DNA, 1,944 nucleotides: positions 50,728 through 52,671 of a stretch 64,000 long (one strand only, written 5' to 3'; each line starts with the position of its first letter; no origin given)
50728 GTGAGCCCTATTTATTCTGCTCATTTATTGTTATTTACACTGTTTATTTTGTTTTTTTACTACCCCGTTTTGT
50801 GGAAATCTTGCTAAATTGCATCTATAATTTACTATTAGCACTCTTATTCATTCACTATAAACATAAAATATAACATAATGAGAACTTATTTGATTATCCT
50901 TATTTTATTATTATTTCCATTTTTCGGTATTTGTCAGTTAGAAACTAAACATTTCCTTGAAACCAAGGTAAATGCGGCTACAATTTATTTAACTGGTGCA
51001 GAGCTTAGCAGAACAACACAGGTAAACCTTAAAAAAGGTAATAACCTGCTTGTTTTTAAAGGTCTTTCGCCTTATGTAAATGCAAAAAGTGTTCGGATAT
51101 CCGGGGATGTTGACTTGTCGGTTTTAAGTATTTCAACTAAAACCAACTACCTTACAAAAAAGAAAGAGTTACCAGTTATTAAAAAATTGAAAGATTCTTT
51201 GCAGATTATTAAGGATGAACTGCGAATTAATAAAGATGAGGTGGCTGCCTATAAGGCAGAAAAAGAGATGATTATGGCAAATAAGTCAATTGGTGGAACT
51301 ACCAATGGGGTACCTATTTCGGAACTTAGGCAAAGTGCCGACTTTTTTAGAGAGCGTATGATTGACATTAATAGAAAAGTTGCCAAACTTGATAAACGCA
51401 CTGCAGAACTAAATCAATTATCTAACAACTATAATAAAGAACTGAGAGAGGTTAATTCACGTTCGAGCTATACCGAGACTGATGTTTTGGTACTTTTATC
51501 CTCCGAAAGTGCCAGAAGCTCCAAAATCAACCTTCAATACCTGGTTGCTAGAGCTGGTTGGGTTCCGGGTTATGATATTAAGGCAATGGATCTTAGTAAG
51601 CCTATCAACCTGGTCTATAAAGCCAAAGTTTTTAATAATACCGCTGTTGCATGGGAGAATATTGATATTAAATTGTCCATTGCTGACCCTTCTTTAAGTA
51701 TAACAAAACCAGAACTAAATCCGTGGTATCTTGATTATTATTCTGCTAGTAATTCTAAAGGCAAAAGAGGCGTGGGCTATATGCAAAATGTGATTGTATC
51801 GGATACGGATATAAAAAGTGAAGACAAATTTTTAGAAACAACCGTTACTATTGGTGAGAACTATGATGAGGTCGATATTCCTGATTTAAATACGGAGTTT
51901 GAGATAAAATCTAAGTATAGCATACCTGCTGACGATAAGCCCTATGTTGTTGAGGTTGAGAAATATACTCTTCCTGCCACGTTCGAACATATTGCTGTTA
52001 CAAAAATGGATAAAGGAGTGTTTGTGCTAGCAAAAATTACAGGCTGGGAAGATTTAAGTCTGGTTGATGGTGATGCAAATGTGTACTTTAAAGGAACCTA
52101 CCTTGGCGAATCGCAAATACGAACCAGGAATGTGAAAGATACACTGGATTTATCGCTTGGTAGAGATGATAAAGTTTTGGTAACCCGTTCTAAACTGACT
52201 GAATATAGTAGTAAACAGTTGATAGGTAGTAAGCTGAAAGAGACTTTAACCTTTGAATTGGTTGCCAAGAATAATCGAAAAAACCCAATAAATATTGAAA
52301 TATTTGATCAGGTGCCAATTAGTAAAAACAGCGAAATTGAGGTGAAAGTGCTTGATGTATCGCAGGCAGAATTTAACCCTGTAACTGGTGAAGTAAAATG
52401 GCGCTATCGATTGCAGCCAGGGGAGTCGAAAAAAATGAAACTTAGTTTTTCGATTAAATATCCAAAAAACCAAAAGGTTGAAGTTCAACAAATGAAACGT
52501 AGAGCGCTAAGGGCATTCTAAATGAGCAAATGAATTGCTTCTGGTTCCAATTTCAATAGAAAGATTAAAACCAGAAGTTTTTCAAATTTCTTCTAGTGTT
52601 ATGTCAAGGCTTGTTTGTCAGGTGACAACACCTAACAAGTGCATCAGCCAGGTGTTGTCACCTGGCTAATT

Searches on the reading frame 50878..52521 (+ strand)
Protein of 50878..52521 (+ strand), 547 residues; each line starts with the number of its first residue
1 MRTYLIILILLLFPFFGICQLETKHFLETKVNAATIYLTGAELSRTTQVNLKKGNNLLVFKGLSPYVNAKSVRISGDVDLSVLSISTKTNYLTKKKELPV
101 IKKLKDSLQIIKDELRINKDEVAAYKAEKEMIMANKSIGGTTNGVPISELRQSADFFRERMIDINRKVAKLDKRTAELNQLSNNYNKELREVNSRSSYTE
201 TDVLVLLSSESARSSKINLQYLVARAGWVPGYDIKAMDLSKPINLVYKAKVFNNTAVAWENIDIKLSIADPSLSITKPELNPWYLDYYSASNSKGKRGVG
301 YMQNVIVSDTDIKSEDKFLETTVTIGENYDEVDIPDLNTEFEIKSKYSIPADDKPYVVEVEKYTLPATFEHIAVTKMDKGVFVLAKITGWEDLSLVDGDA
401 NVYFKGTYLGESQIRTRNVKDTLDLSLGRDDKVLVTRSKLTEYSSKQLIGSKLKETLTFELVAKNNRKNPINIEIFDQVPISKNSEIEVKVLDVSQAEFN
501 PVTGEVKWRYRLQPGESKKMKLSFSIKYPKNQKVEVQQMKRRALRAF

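Call 90: find_encoding_contigs(protein=window:50878-52521:+, flank=2500, max_places=8)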
Protein window:50878-52521:+ (547 aa): 4 contigs read that carry it; 3 places shown.
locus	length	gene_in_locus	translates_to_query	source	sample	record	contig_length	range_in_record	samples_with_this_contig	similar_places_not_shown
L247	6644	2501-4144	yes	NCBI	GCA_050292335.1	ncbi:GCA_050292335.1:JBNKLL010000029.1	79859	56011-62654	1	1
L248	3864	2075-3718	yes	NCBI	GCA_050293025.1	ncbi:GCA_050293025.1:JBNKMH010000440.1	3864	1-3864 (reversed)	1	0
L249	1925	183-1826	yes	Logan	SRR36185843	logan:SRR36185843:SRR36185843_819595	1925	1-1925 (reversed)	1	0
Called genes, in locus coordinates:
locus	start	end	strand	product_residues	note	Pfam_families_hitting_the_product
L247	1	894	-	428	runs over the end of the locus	PF03349:Toluene_X (weak)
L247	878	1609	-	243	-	PF03309:Pan_kinase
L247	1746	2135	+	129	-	PF00072:Response_reg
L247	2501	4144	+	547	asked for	PF13600:DUF4140, PF13598:DUF4139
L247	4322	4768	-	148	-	PF09424:YqeY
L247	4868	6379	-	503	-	PF00091:Tubulin, PF12327:FtsZ_C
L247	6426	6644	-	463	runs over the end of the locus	PF02491:SHS2_FTSA, PF06277:EutA (weak), PF06723:MreB_Mbl, PF11104:PilM_2 (weak), PF14450:FtsA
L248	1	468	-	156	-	?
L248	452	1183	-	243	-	PF03309:Pan_kinase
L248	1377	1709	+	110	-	PF00072:Response_reg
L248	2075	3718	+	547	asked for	PF13600:DUF4140, PF13598:DUF4139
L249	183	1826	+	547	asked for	PF13600:DUF4140, PF13598:DUF4139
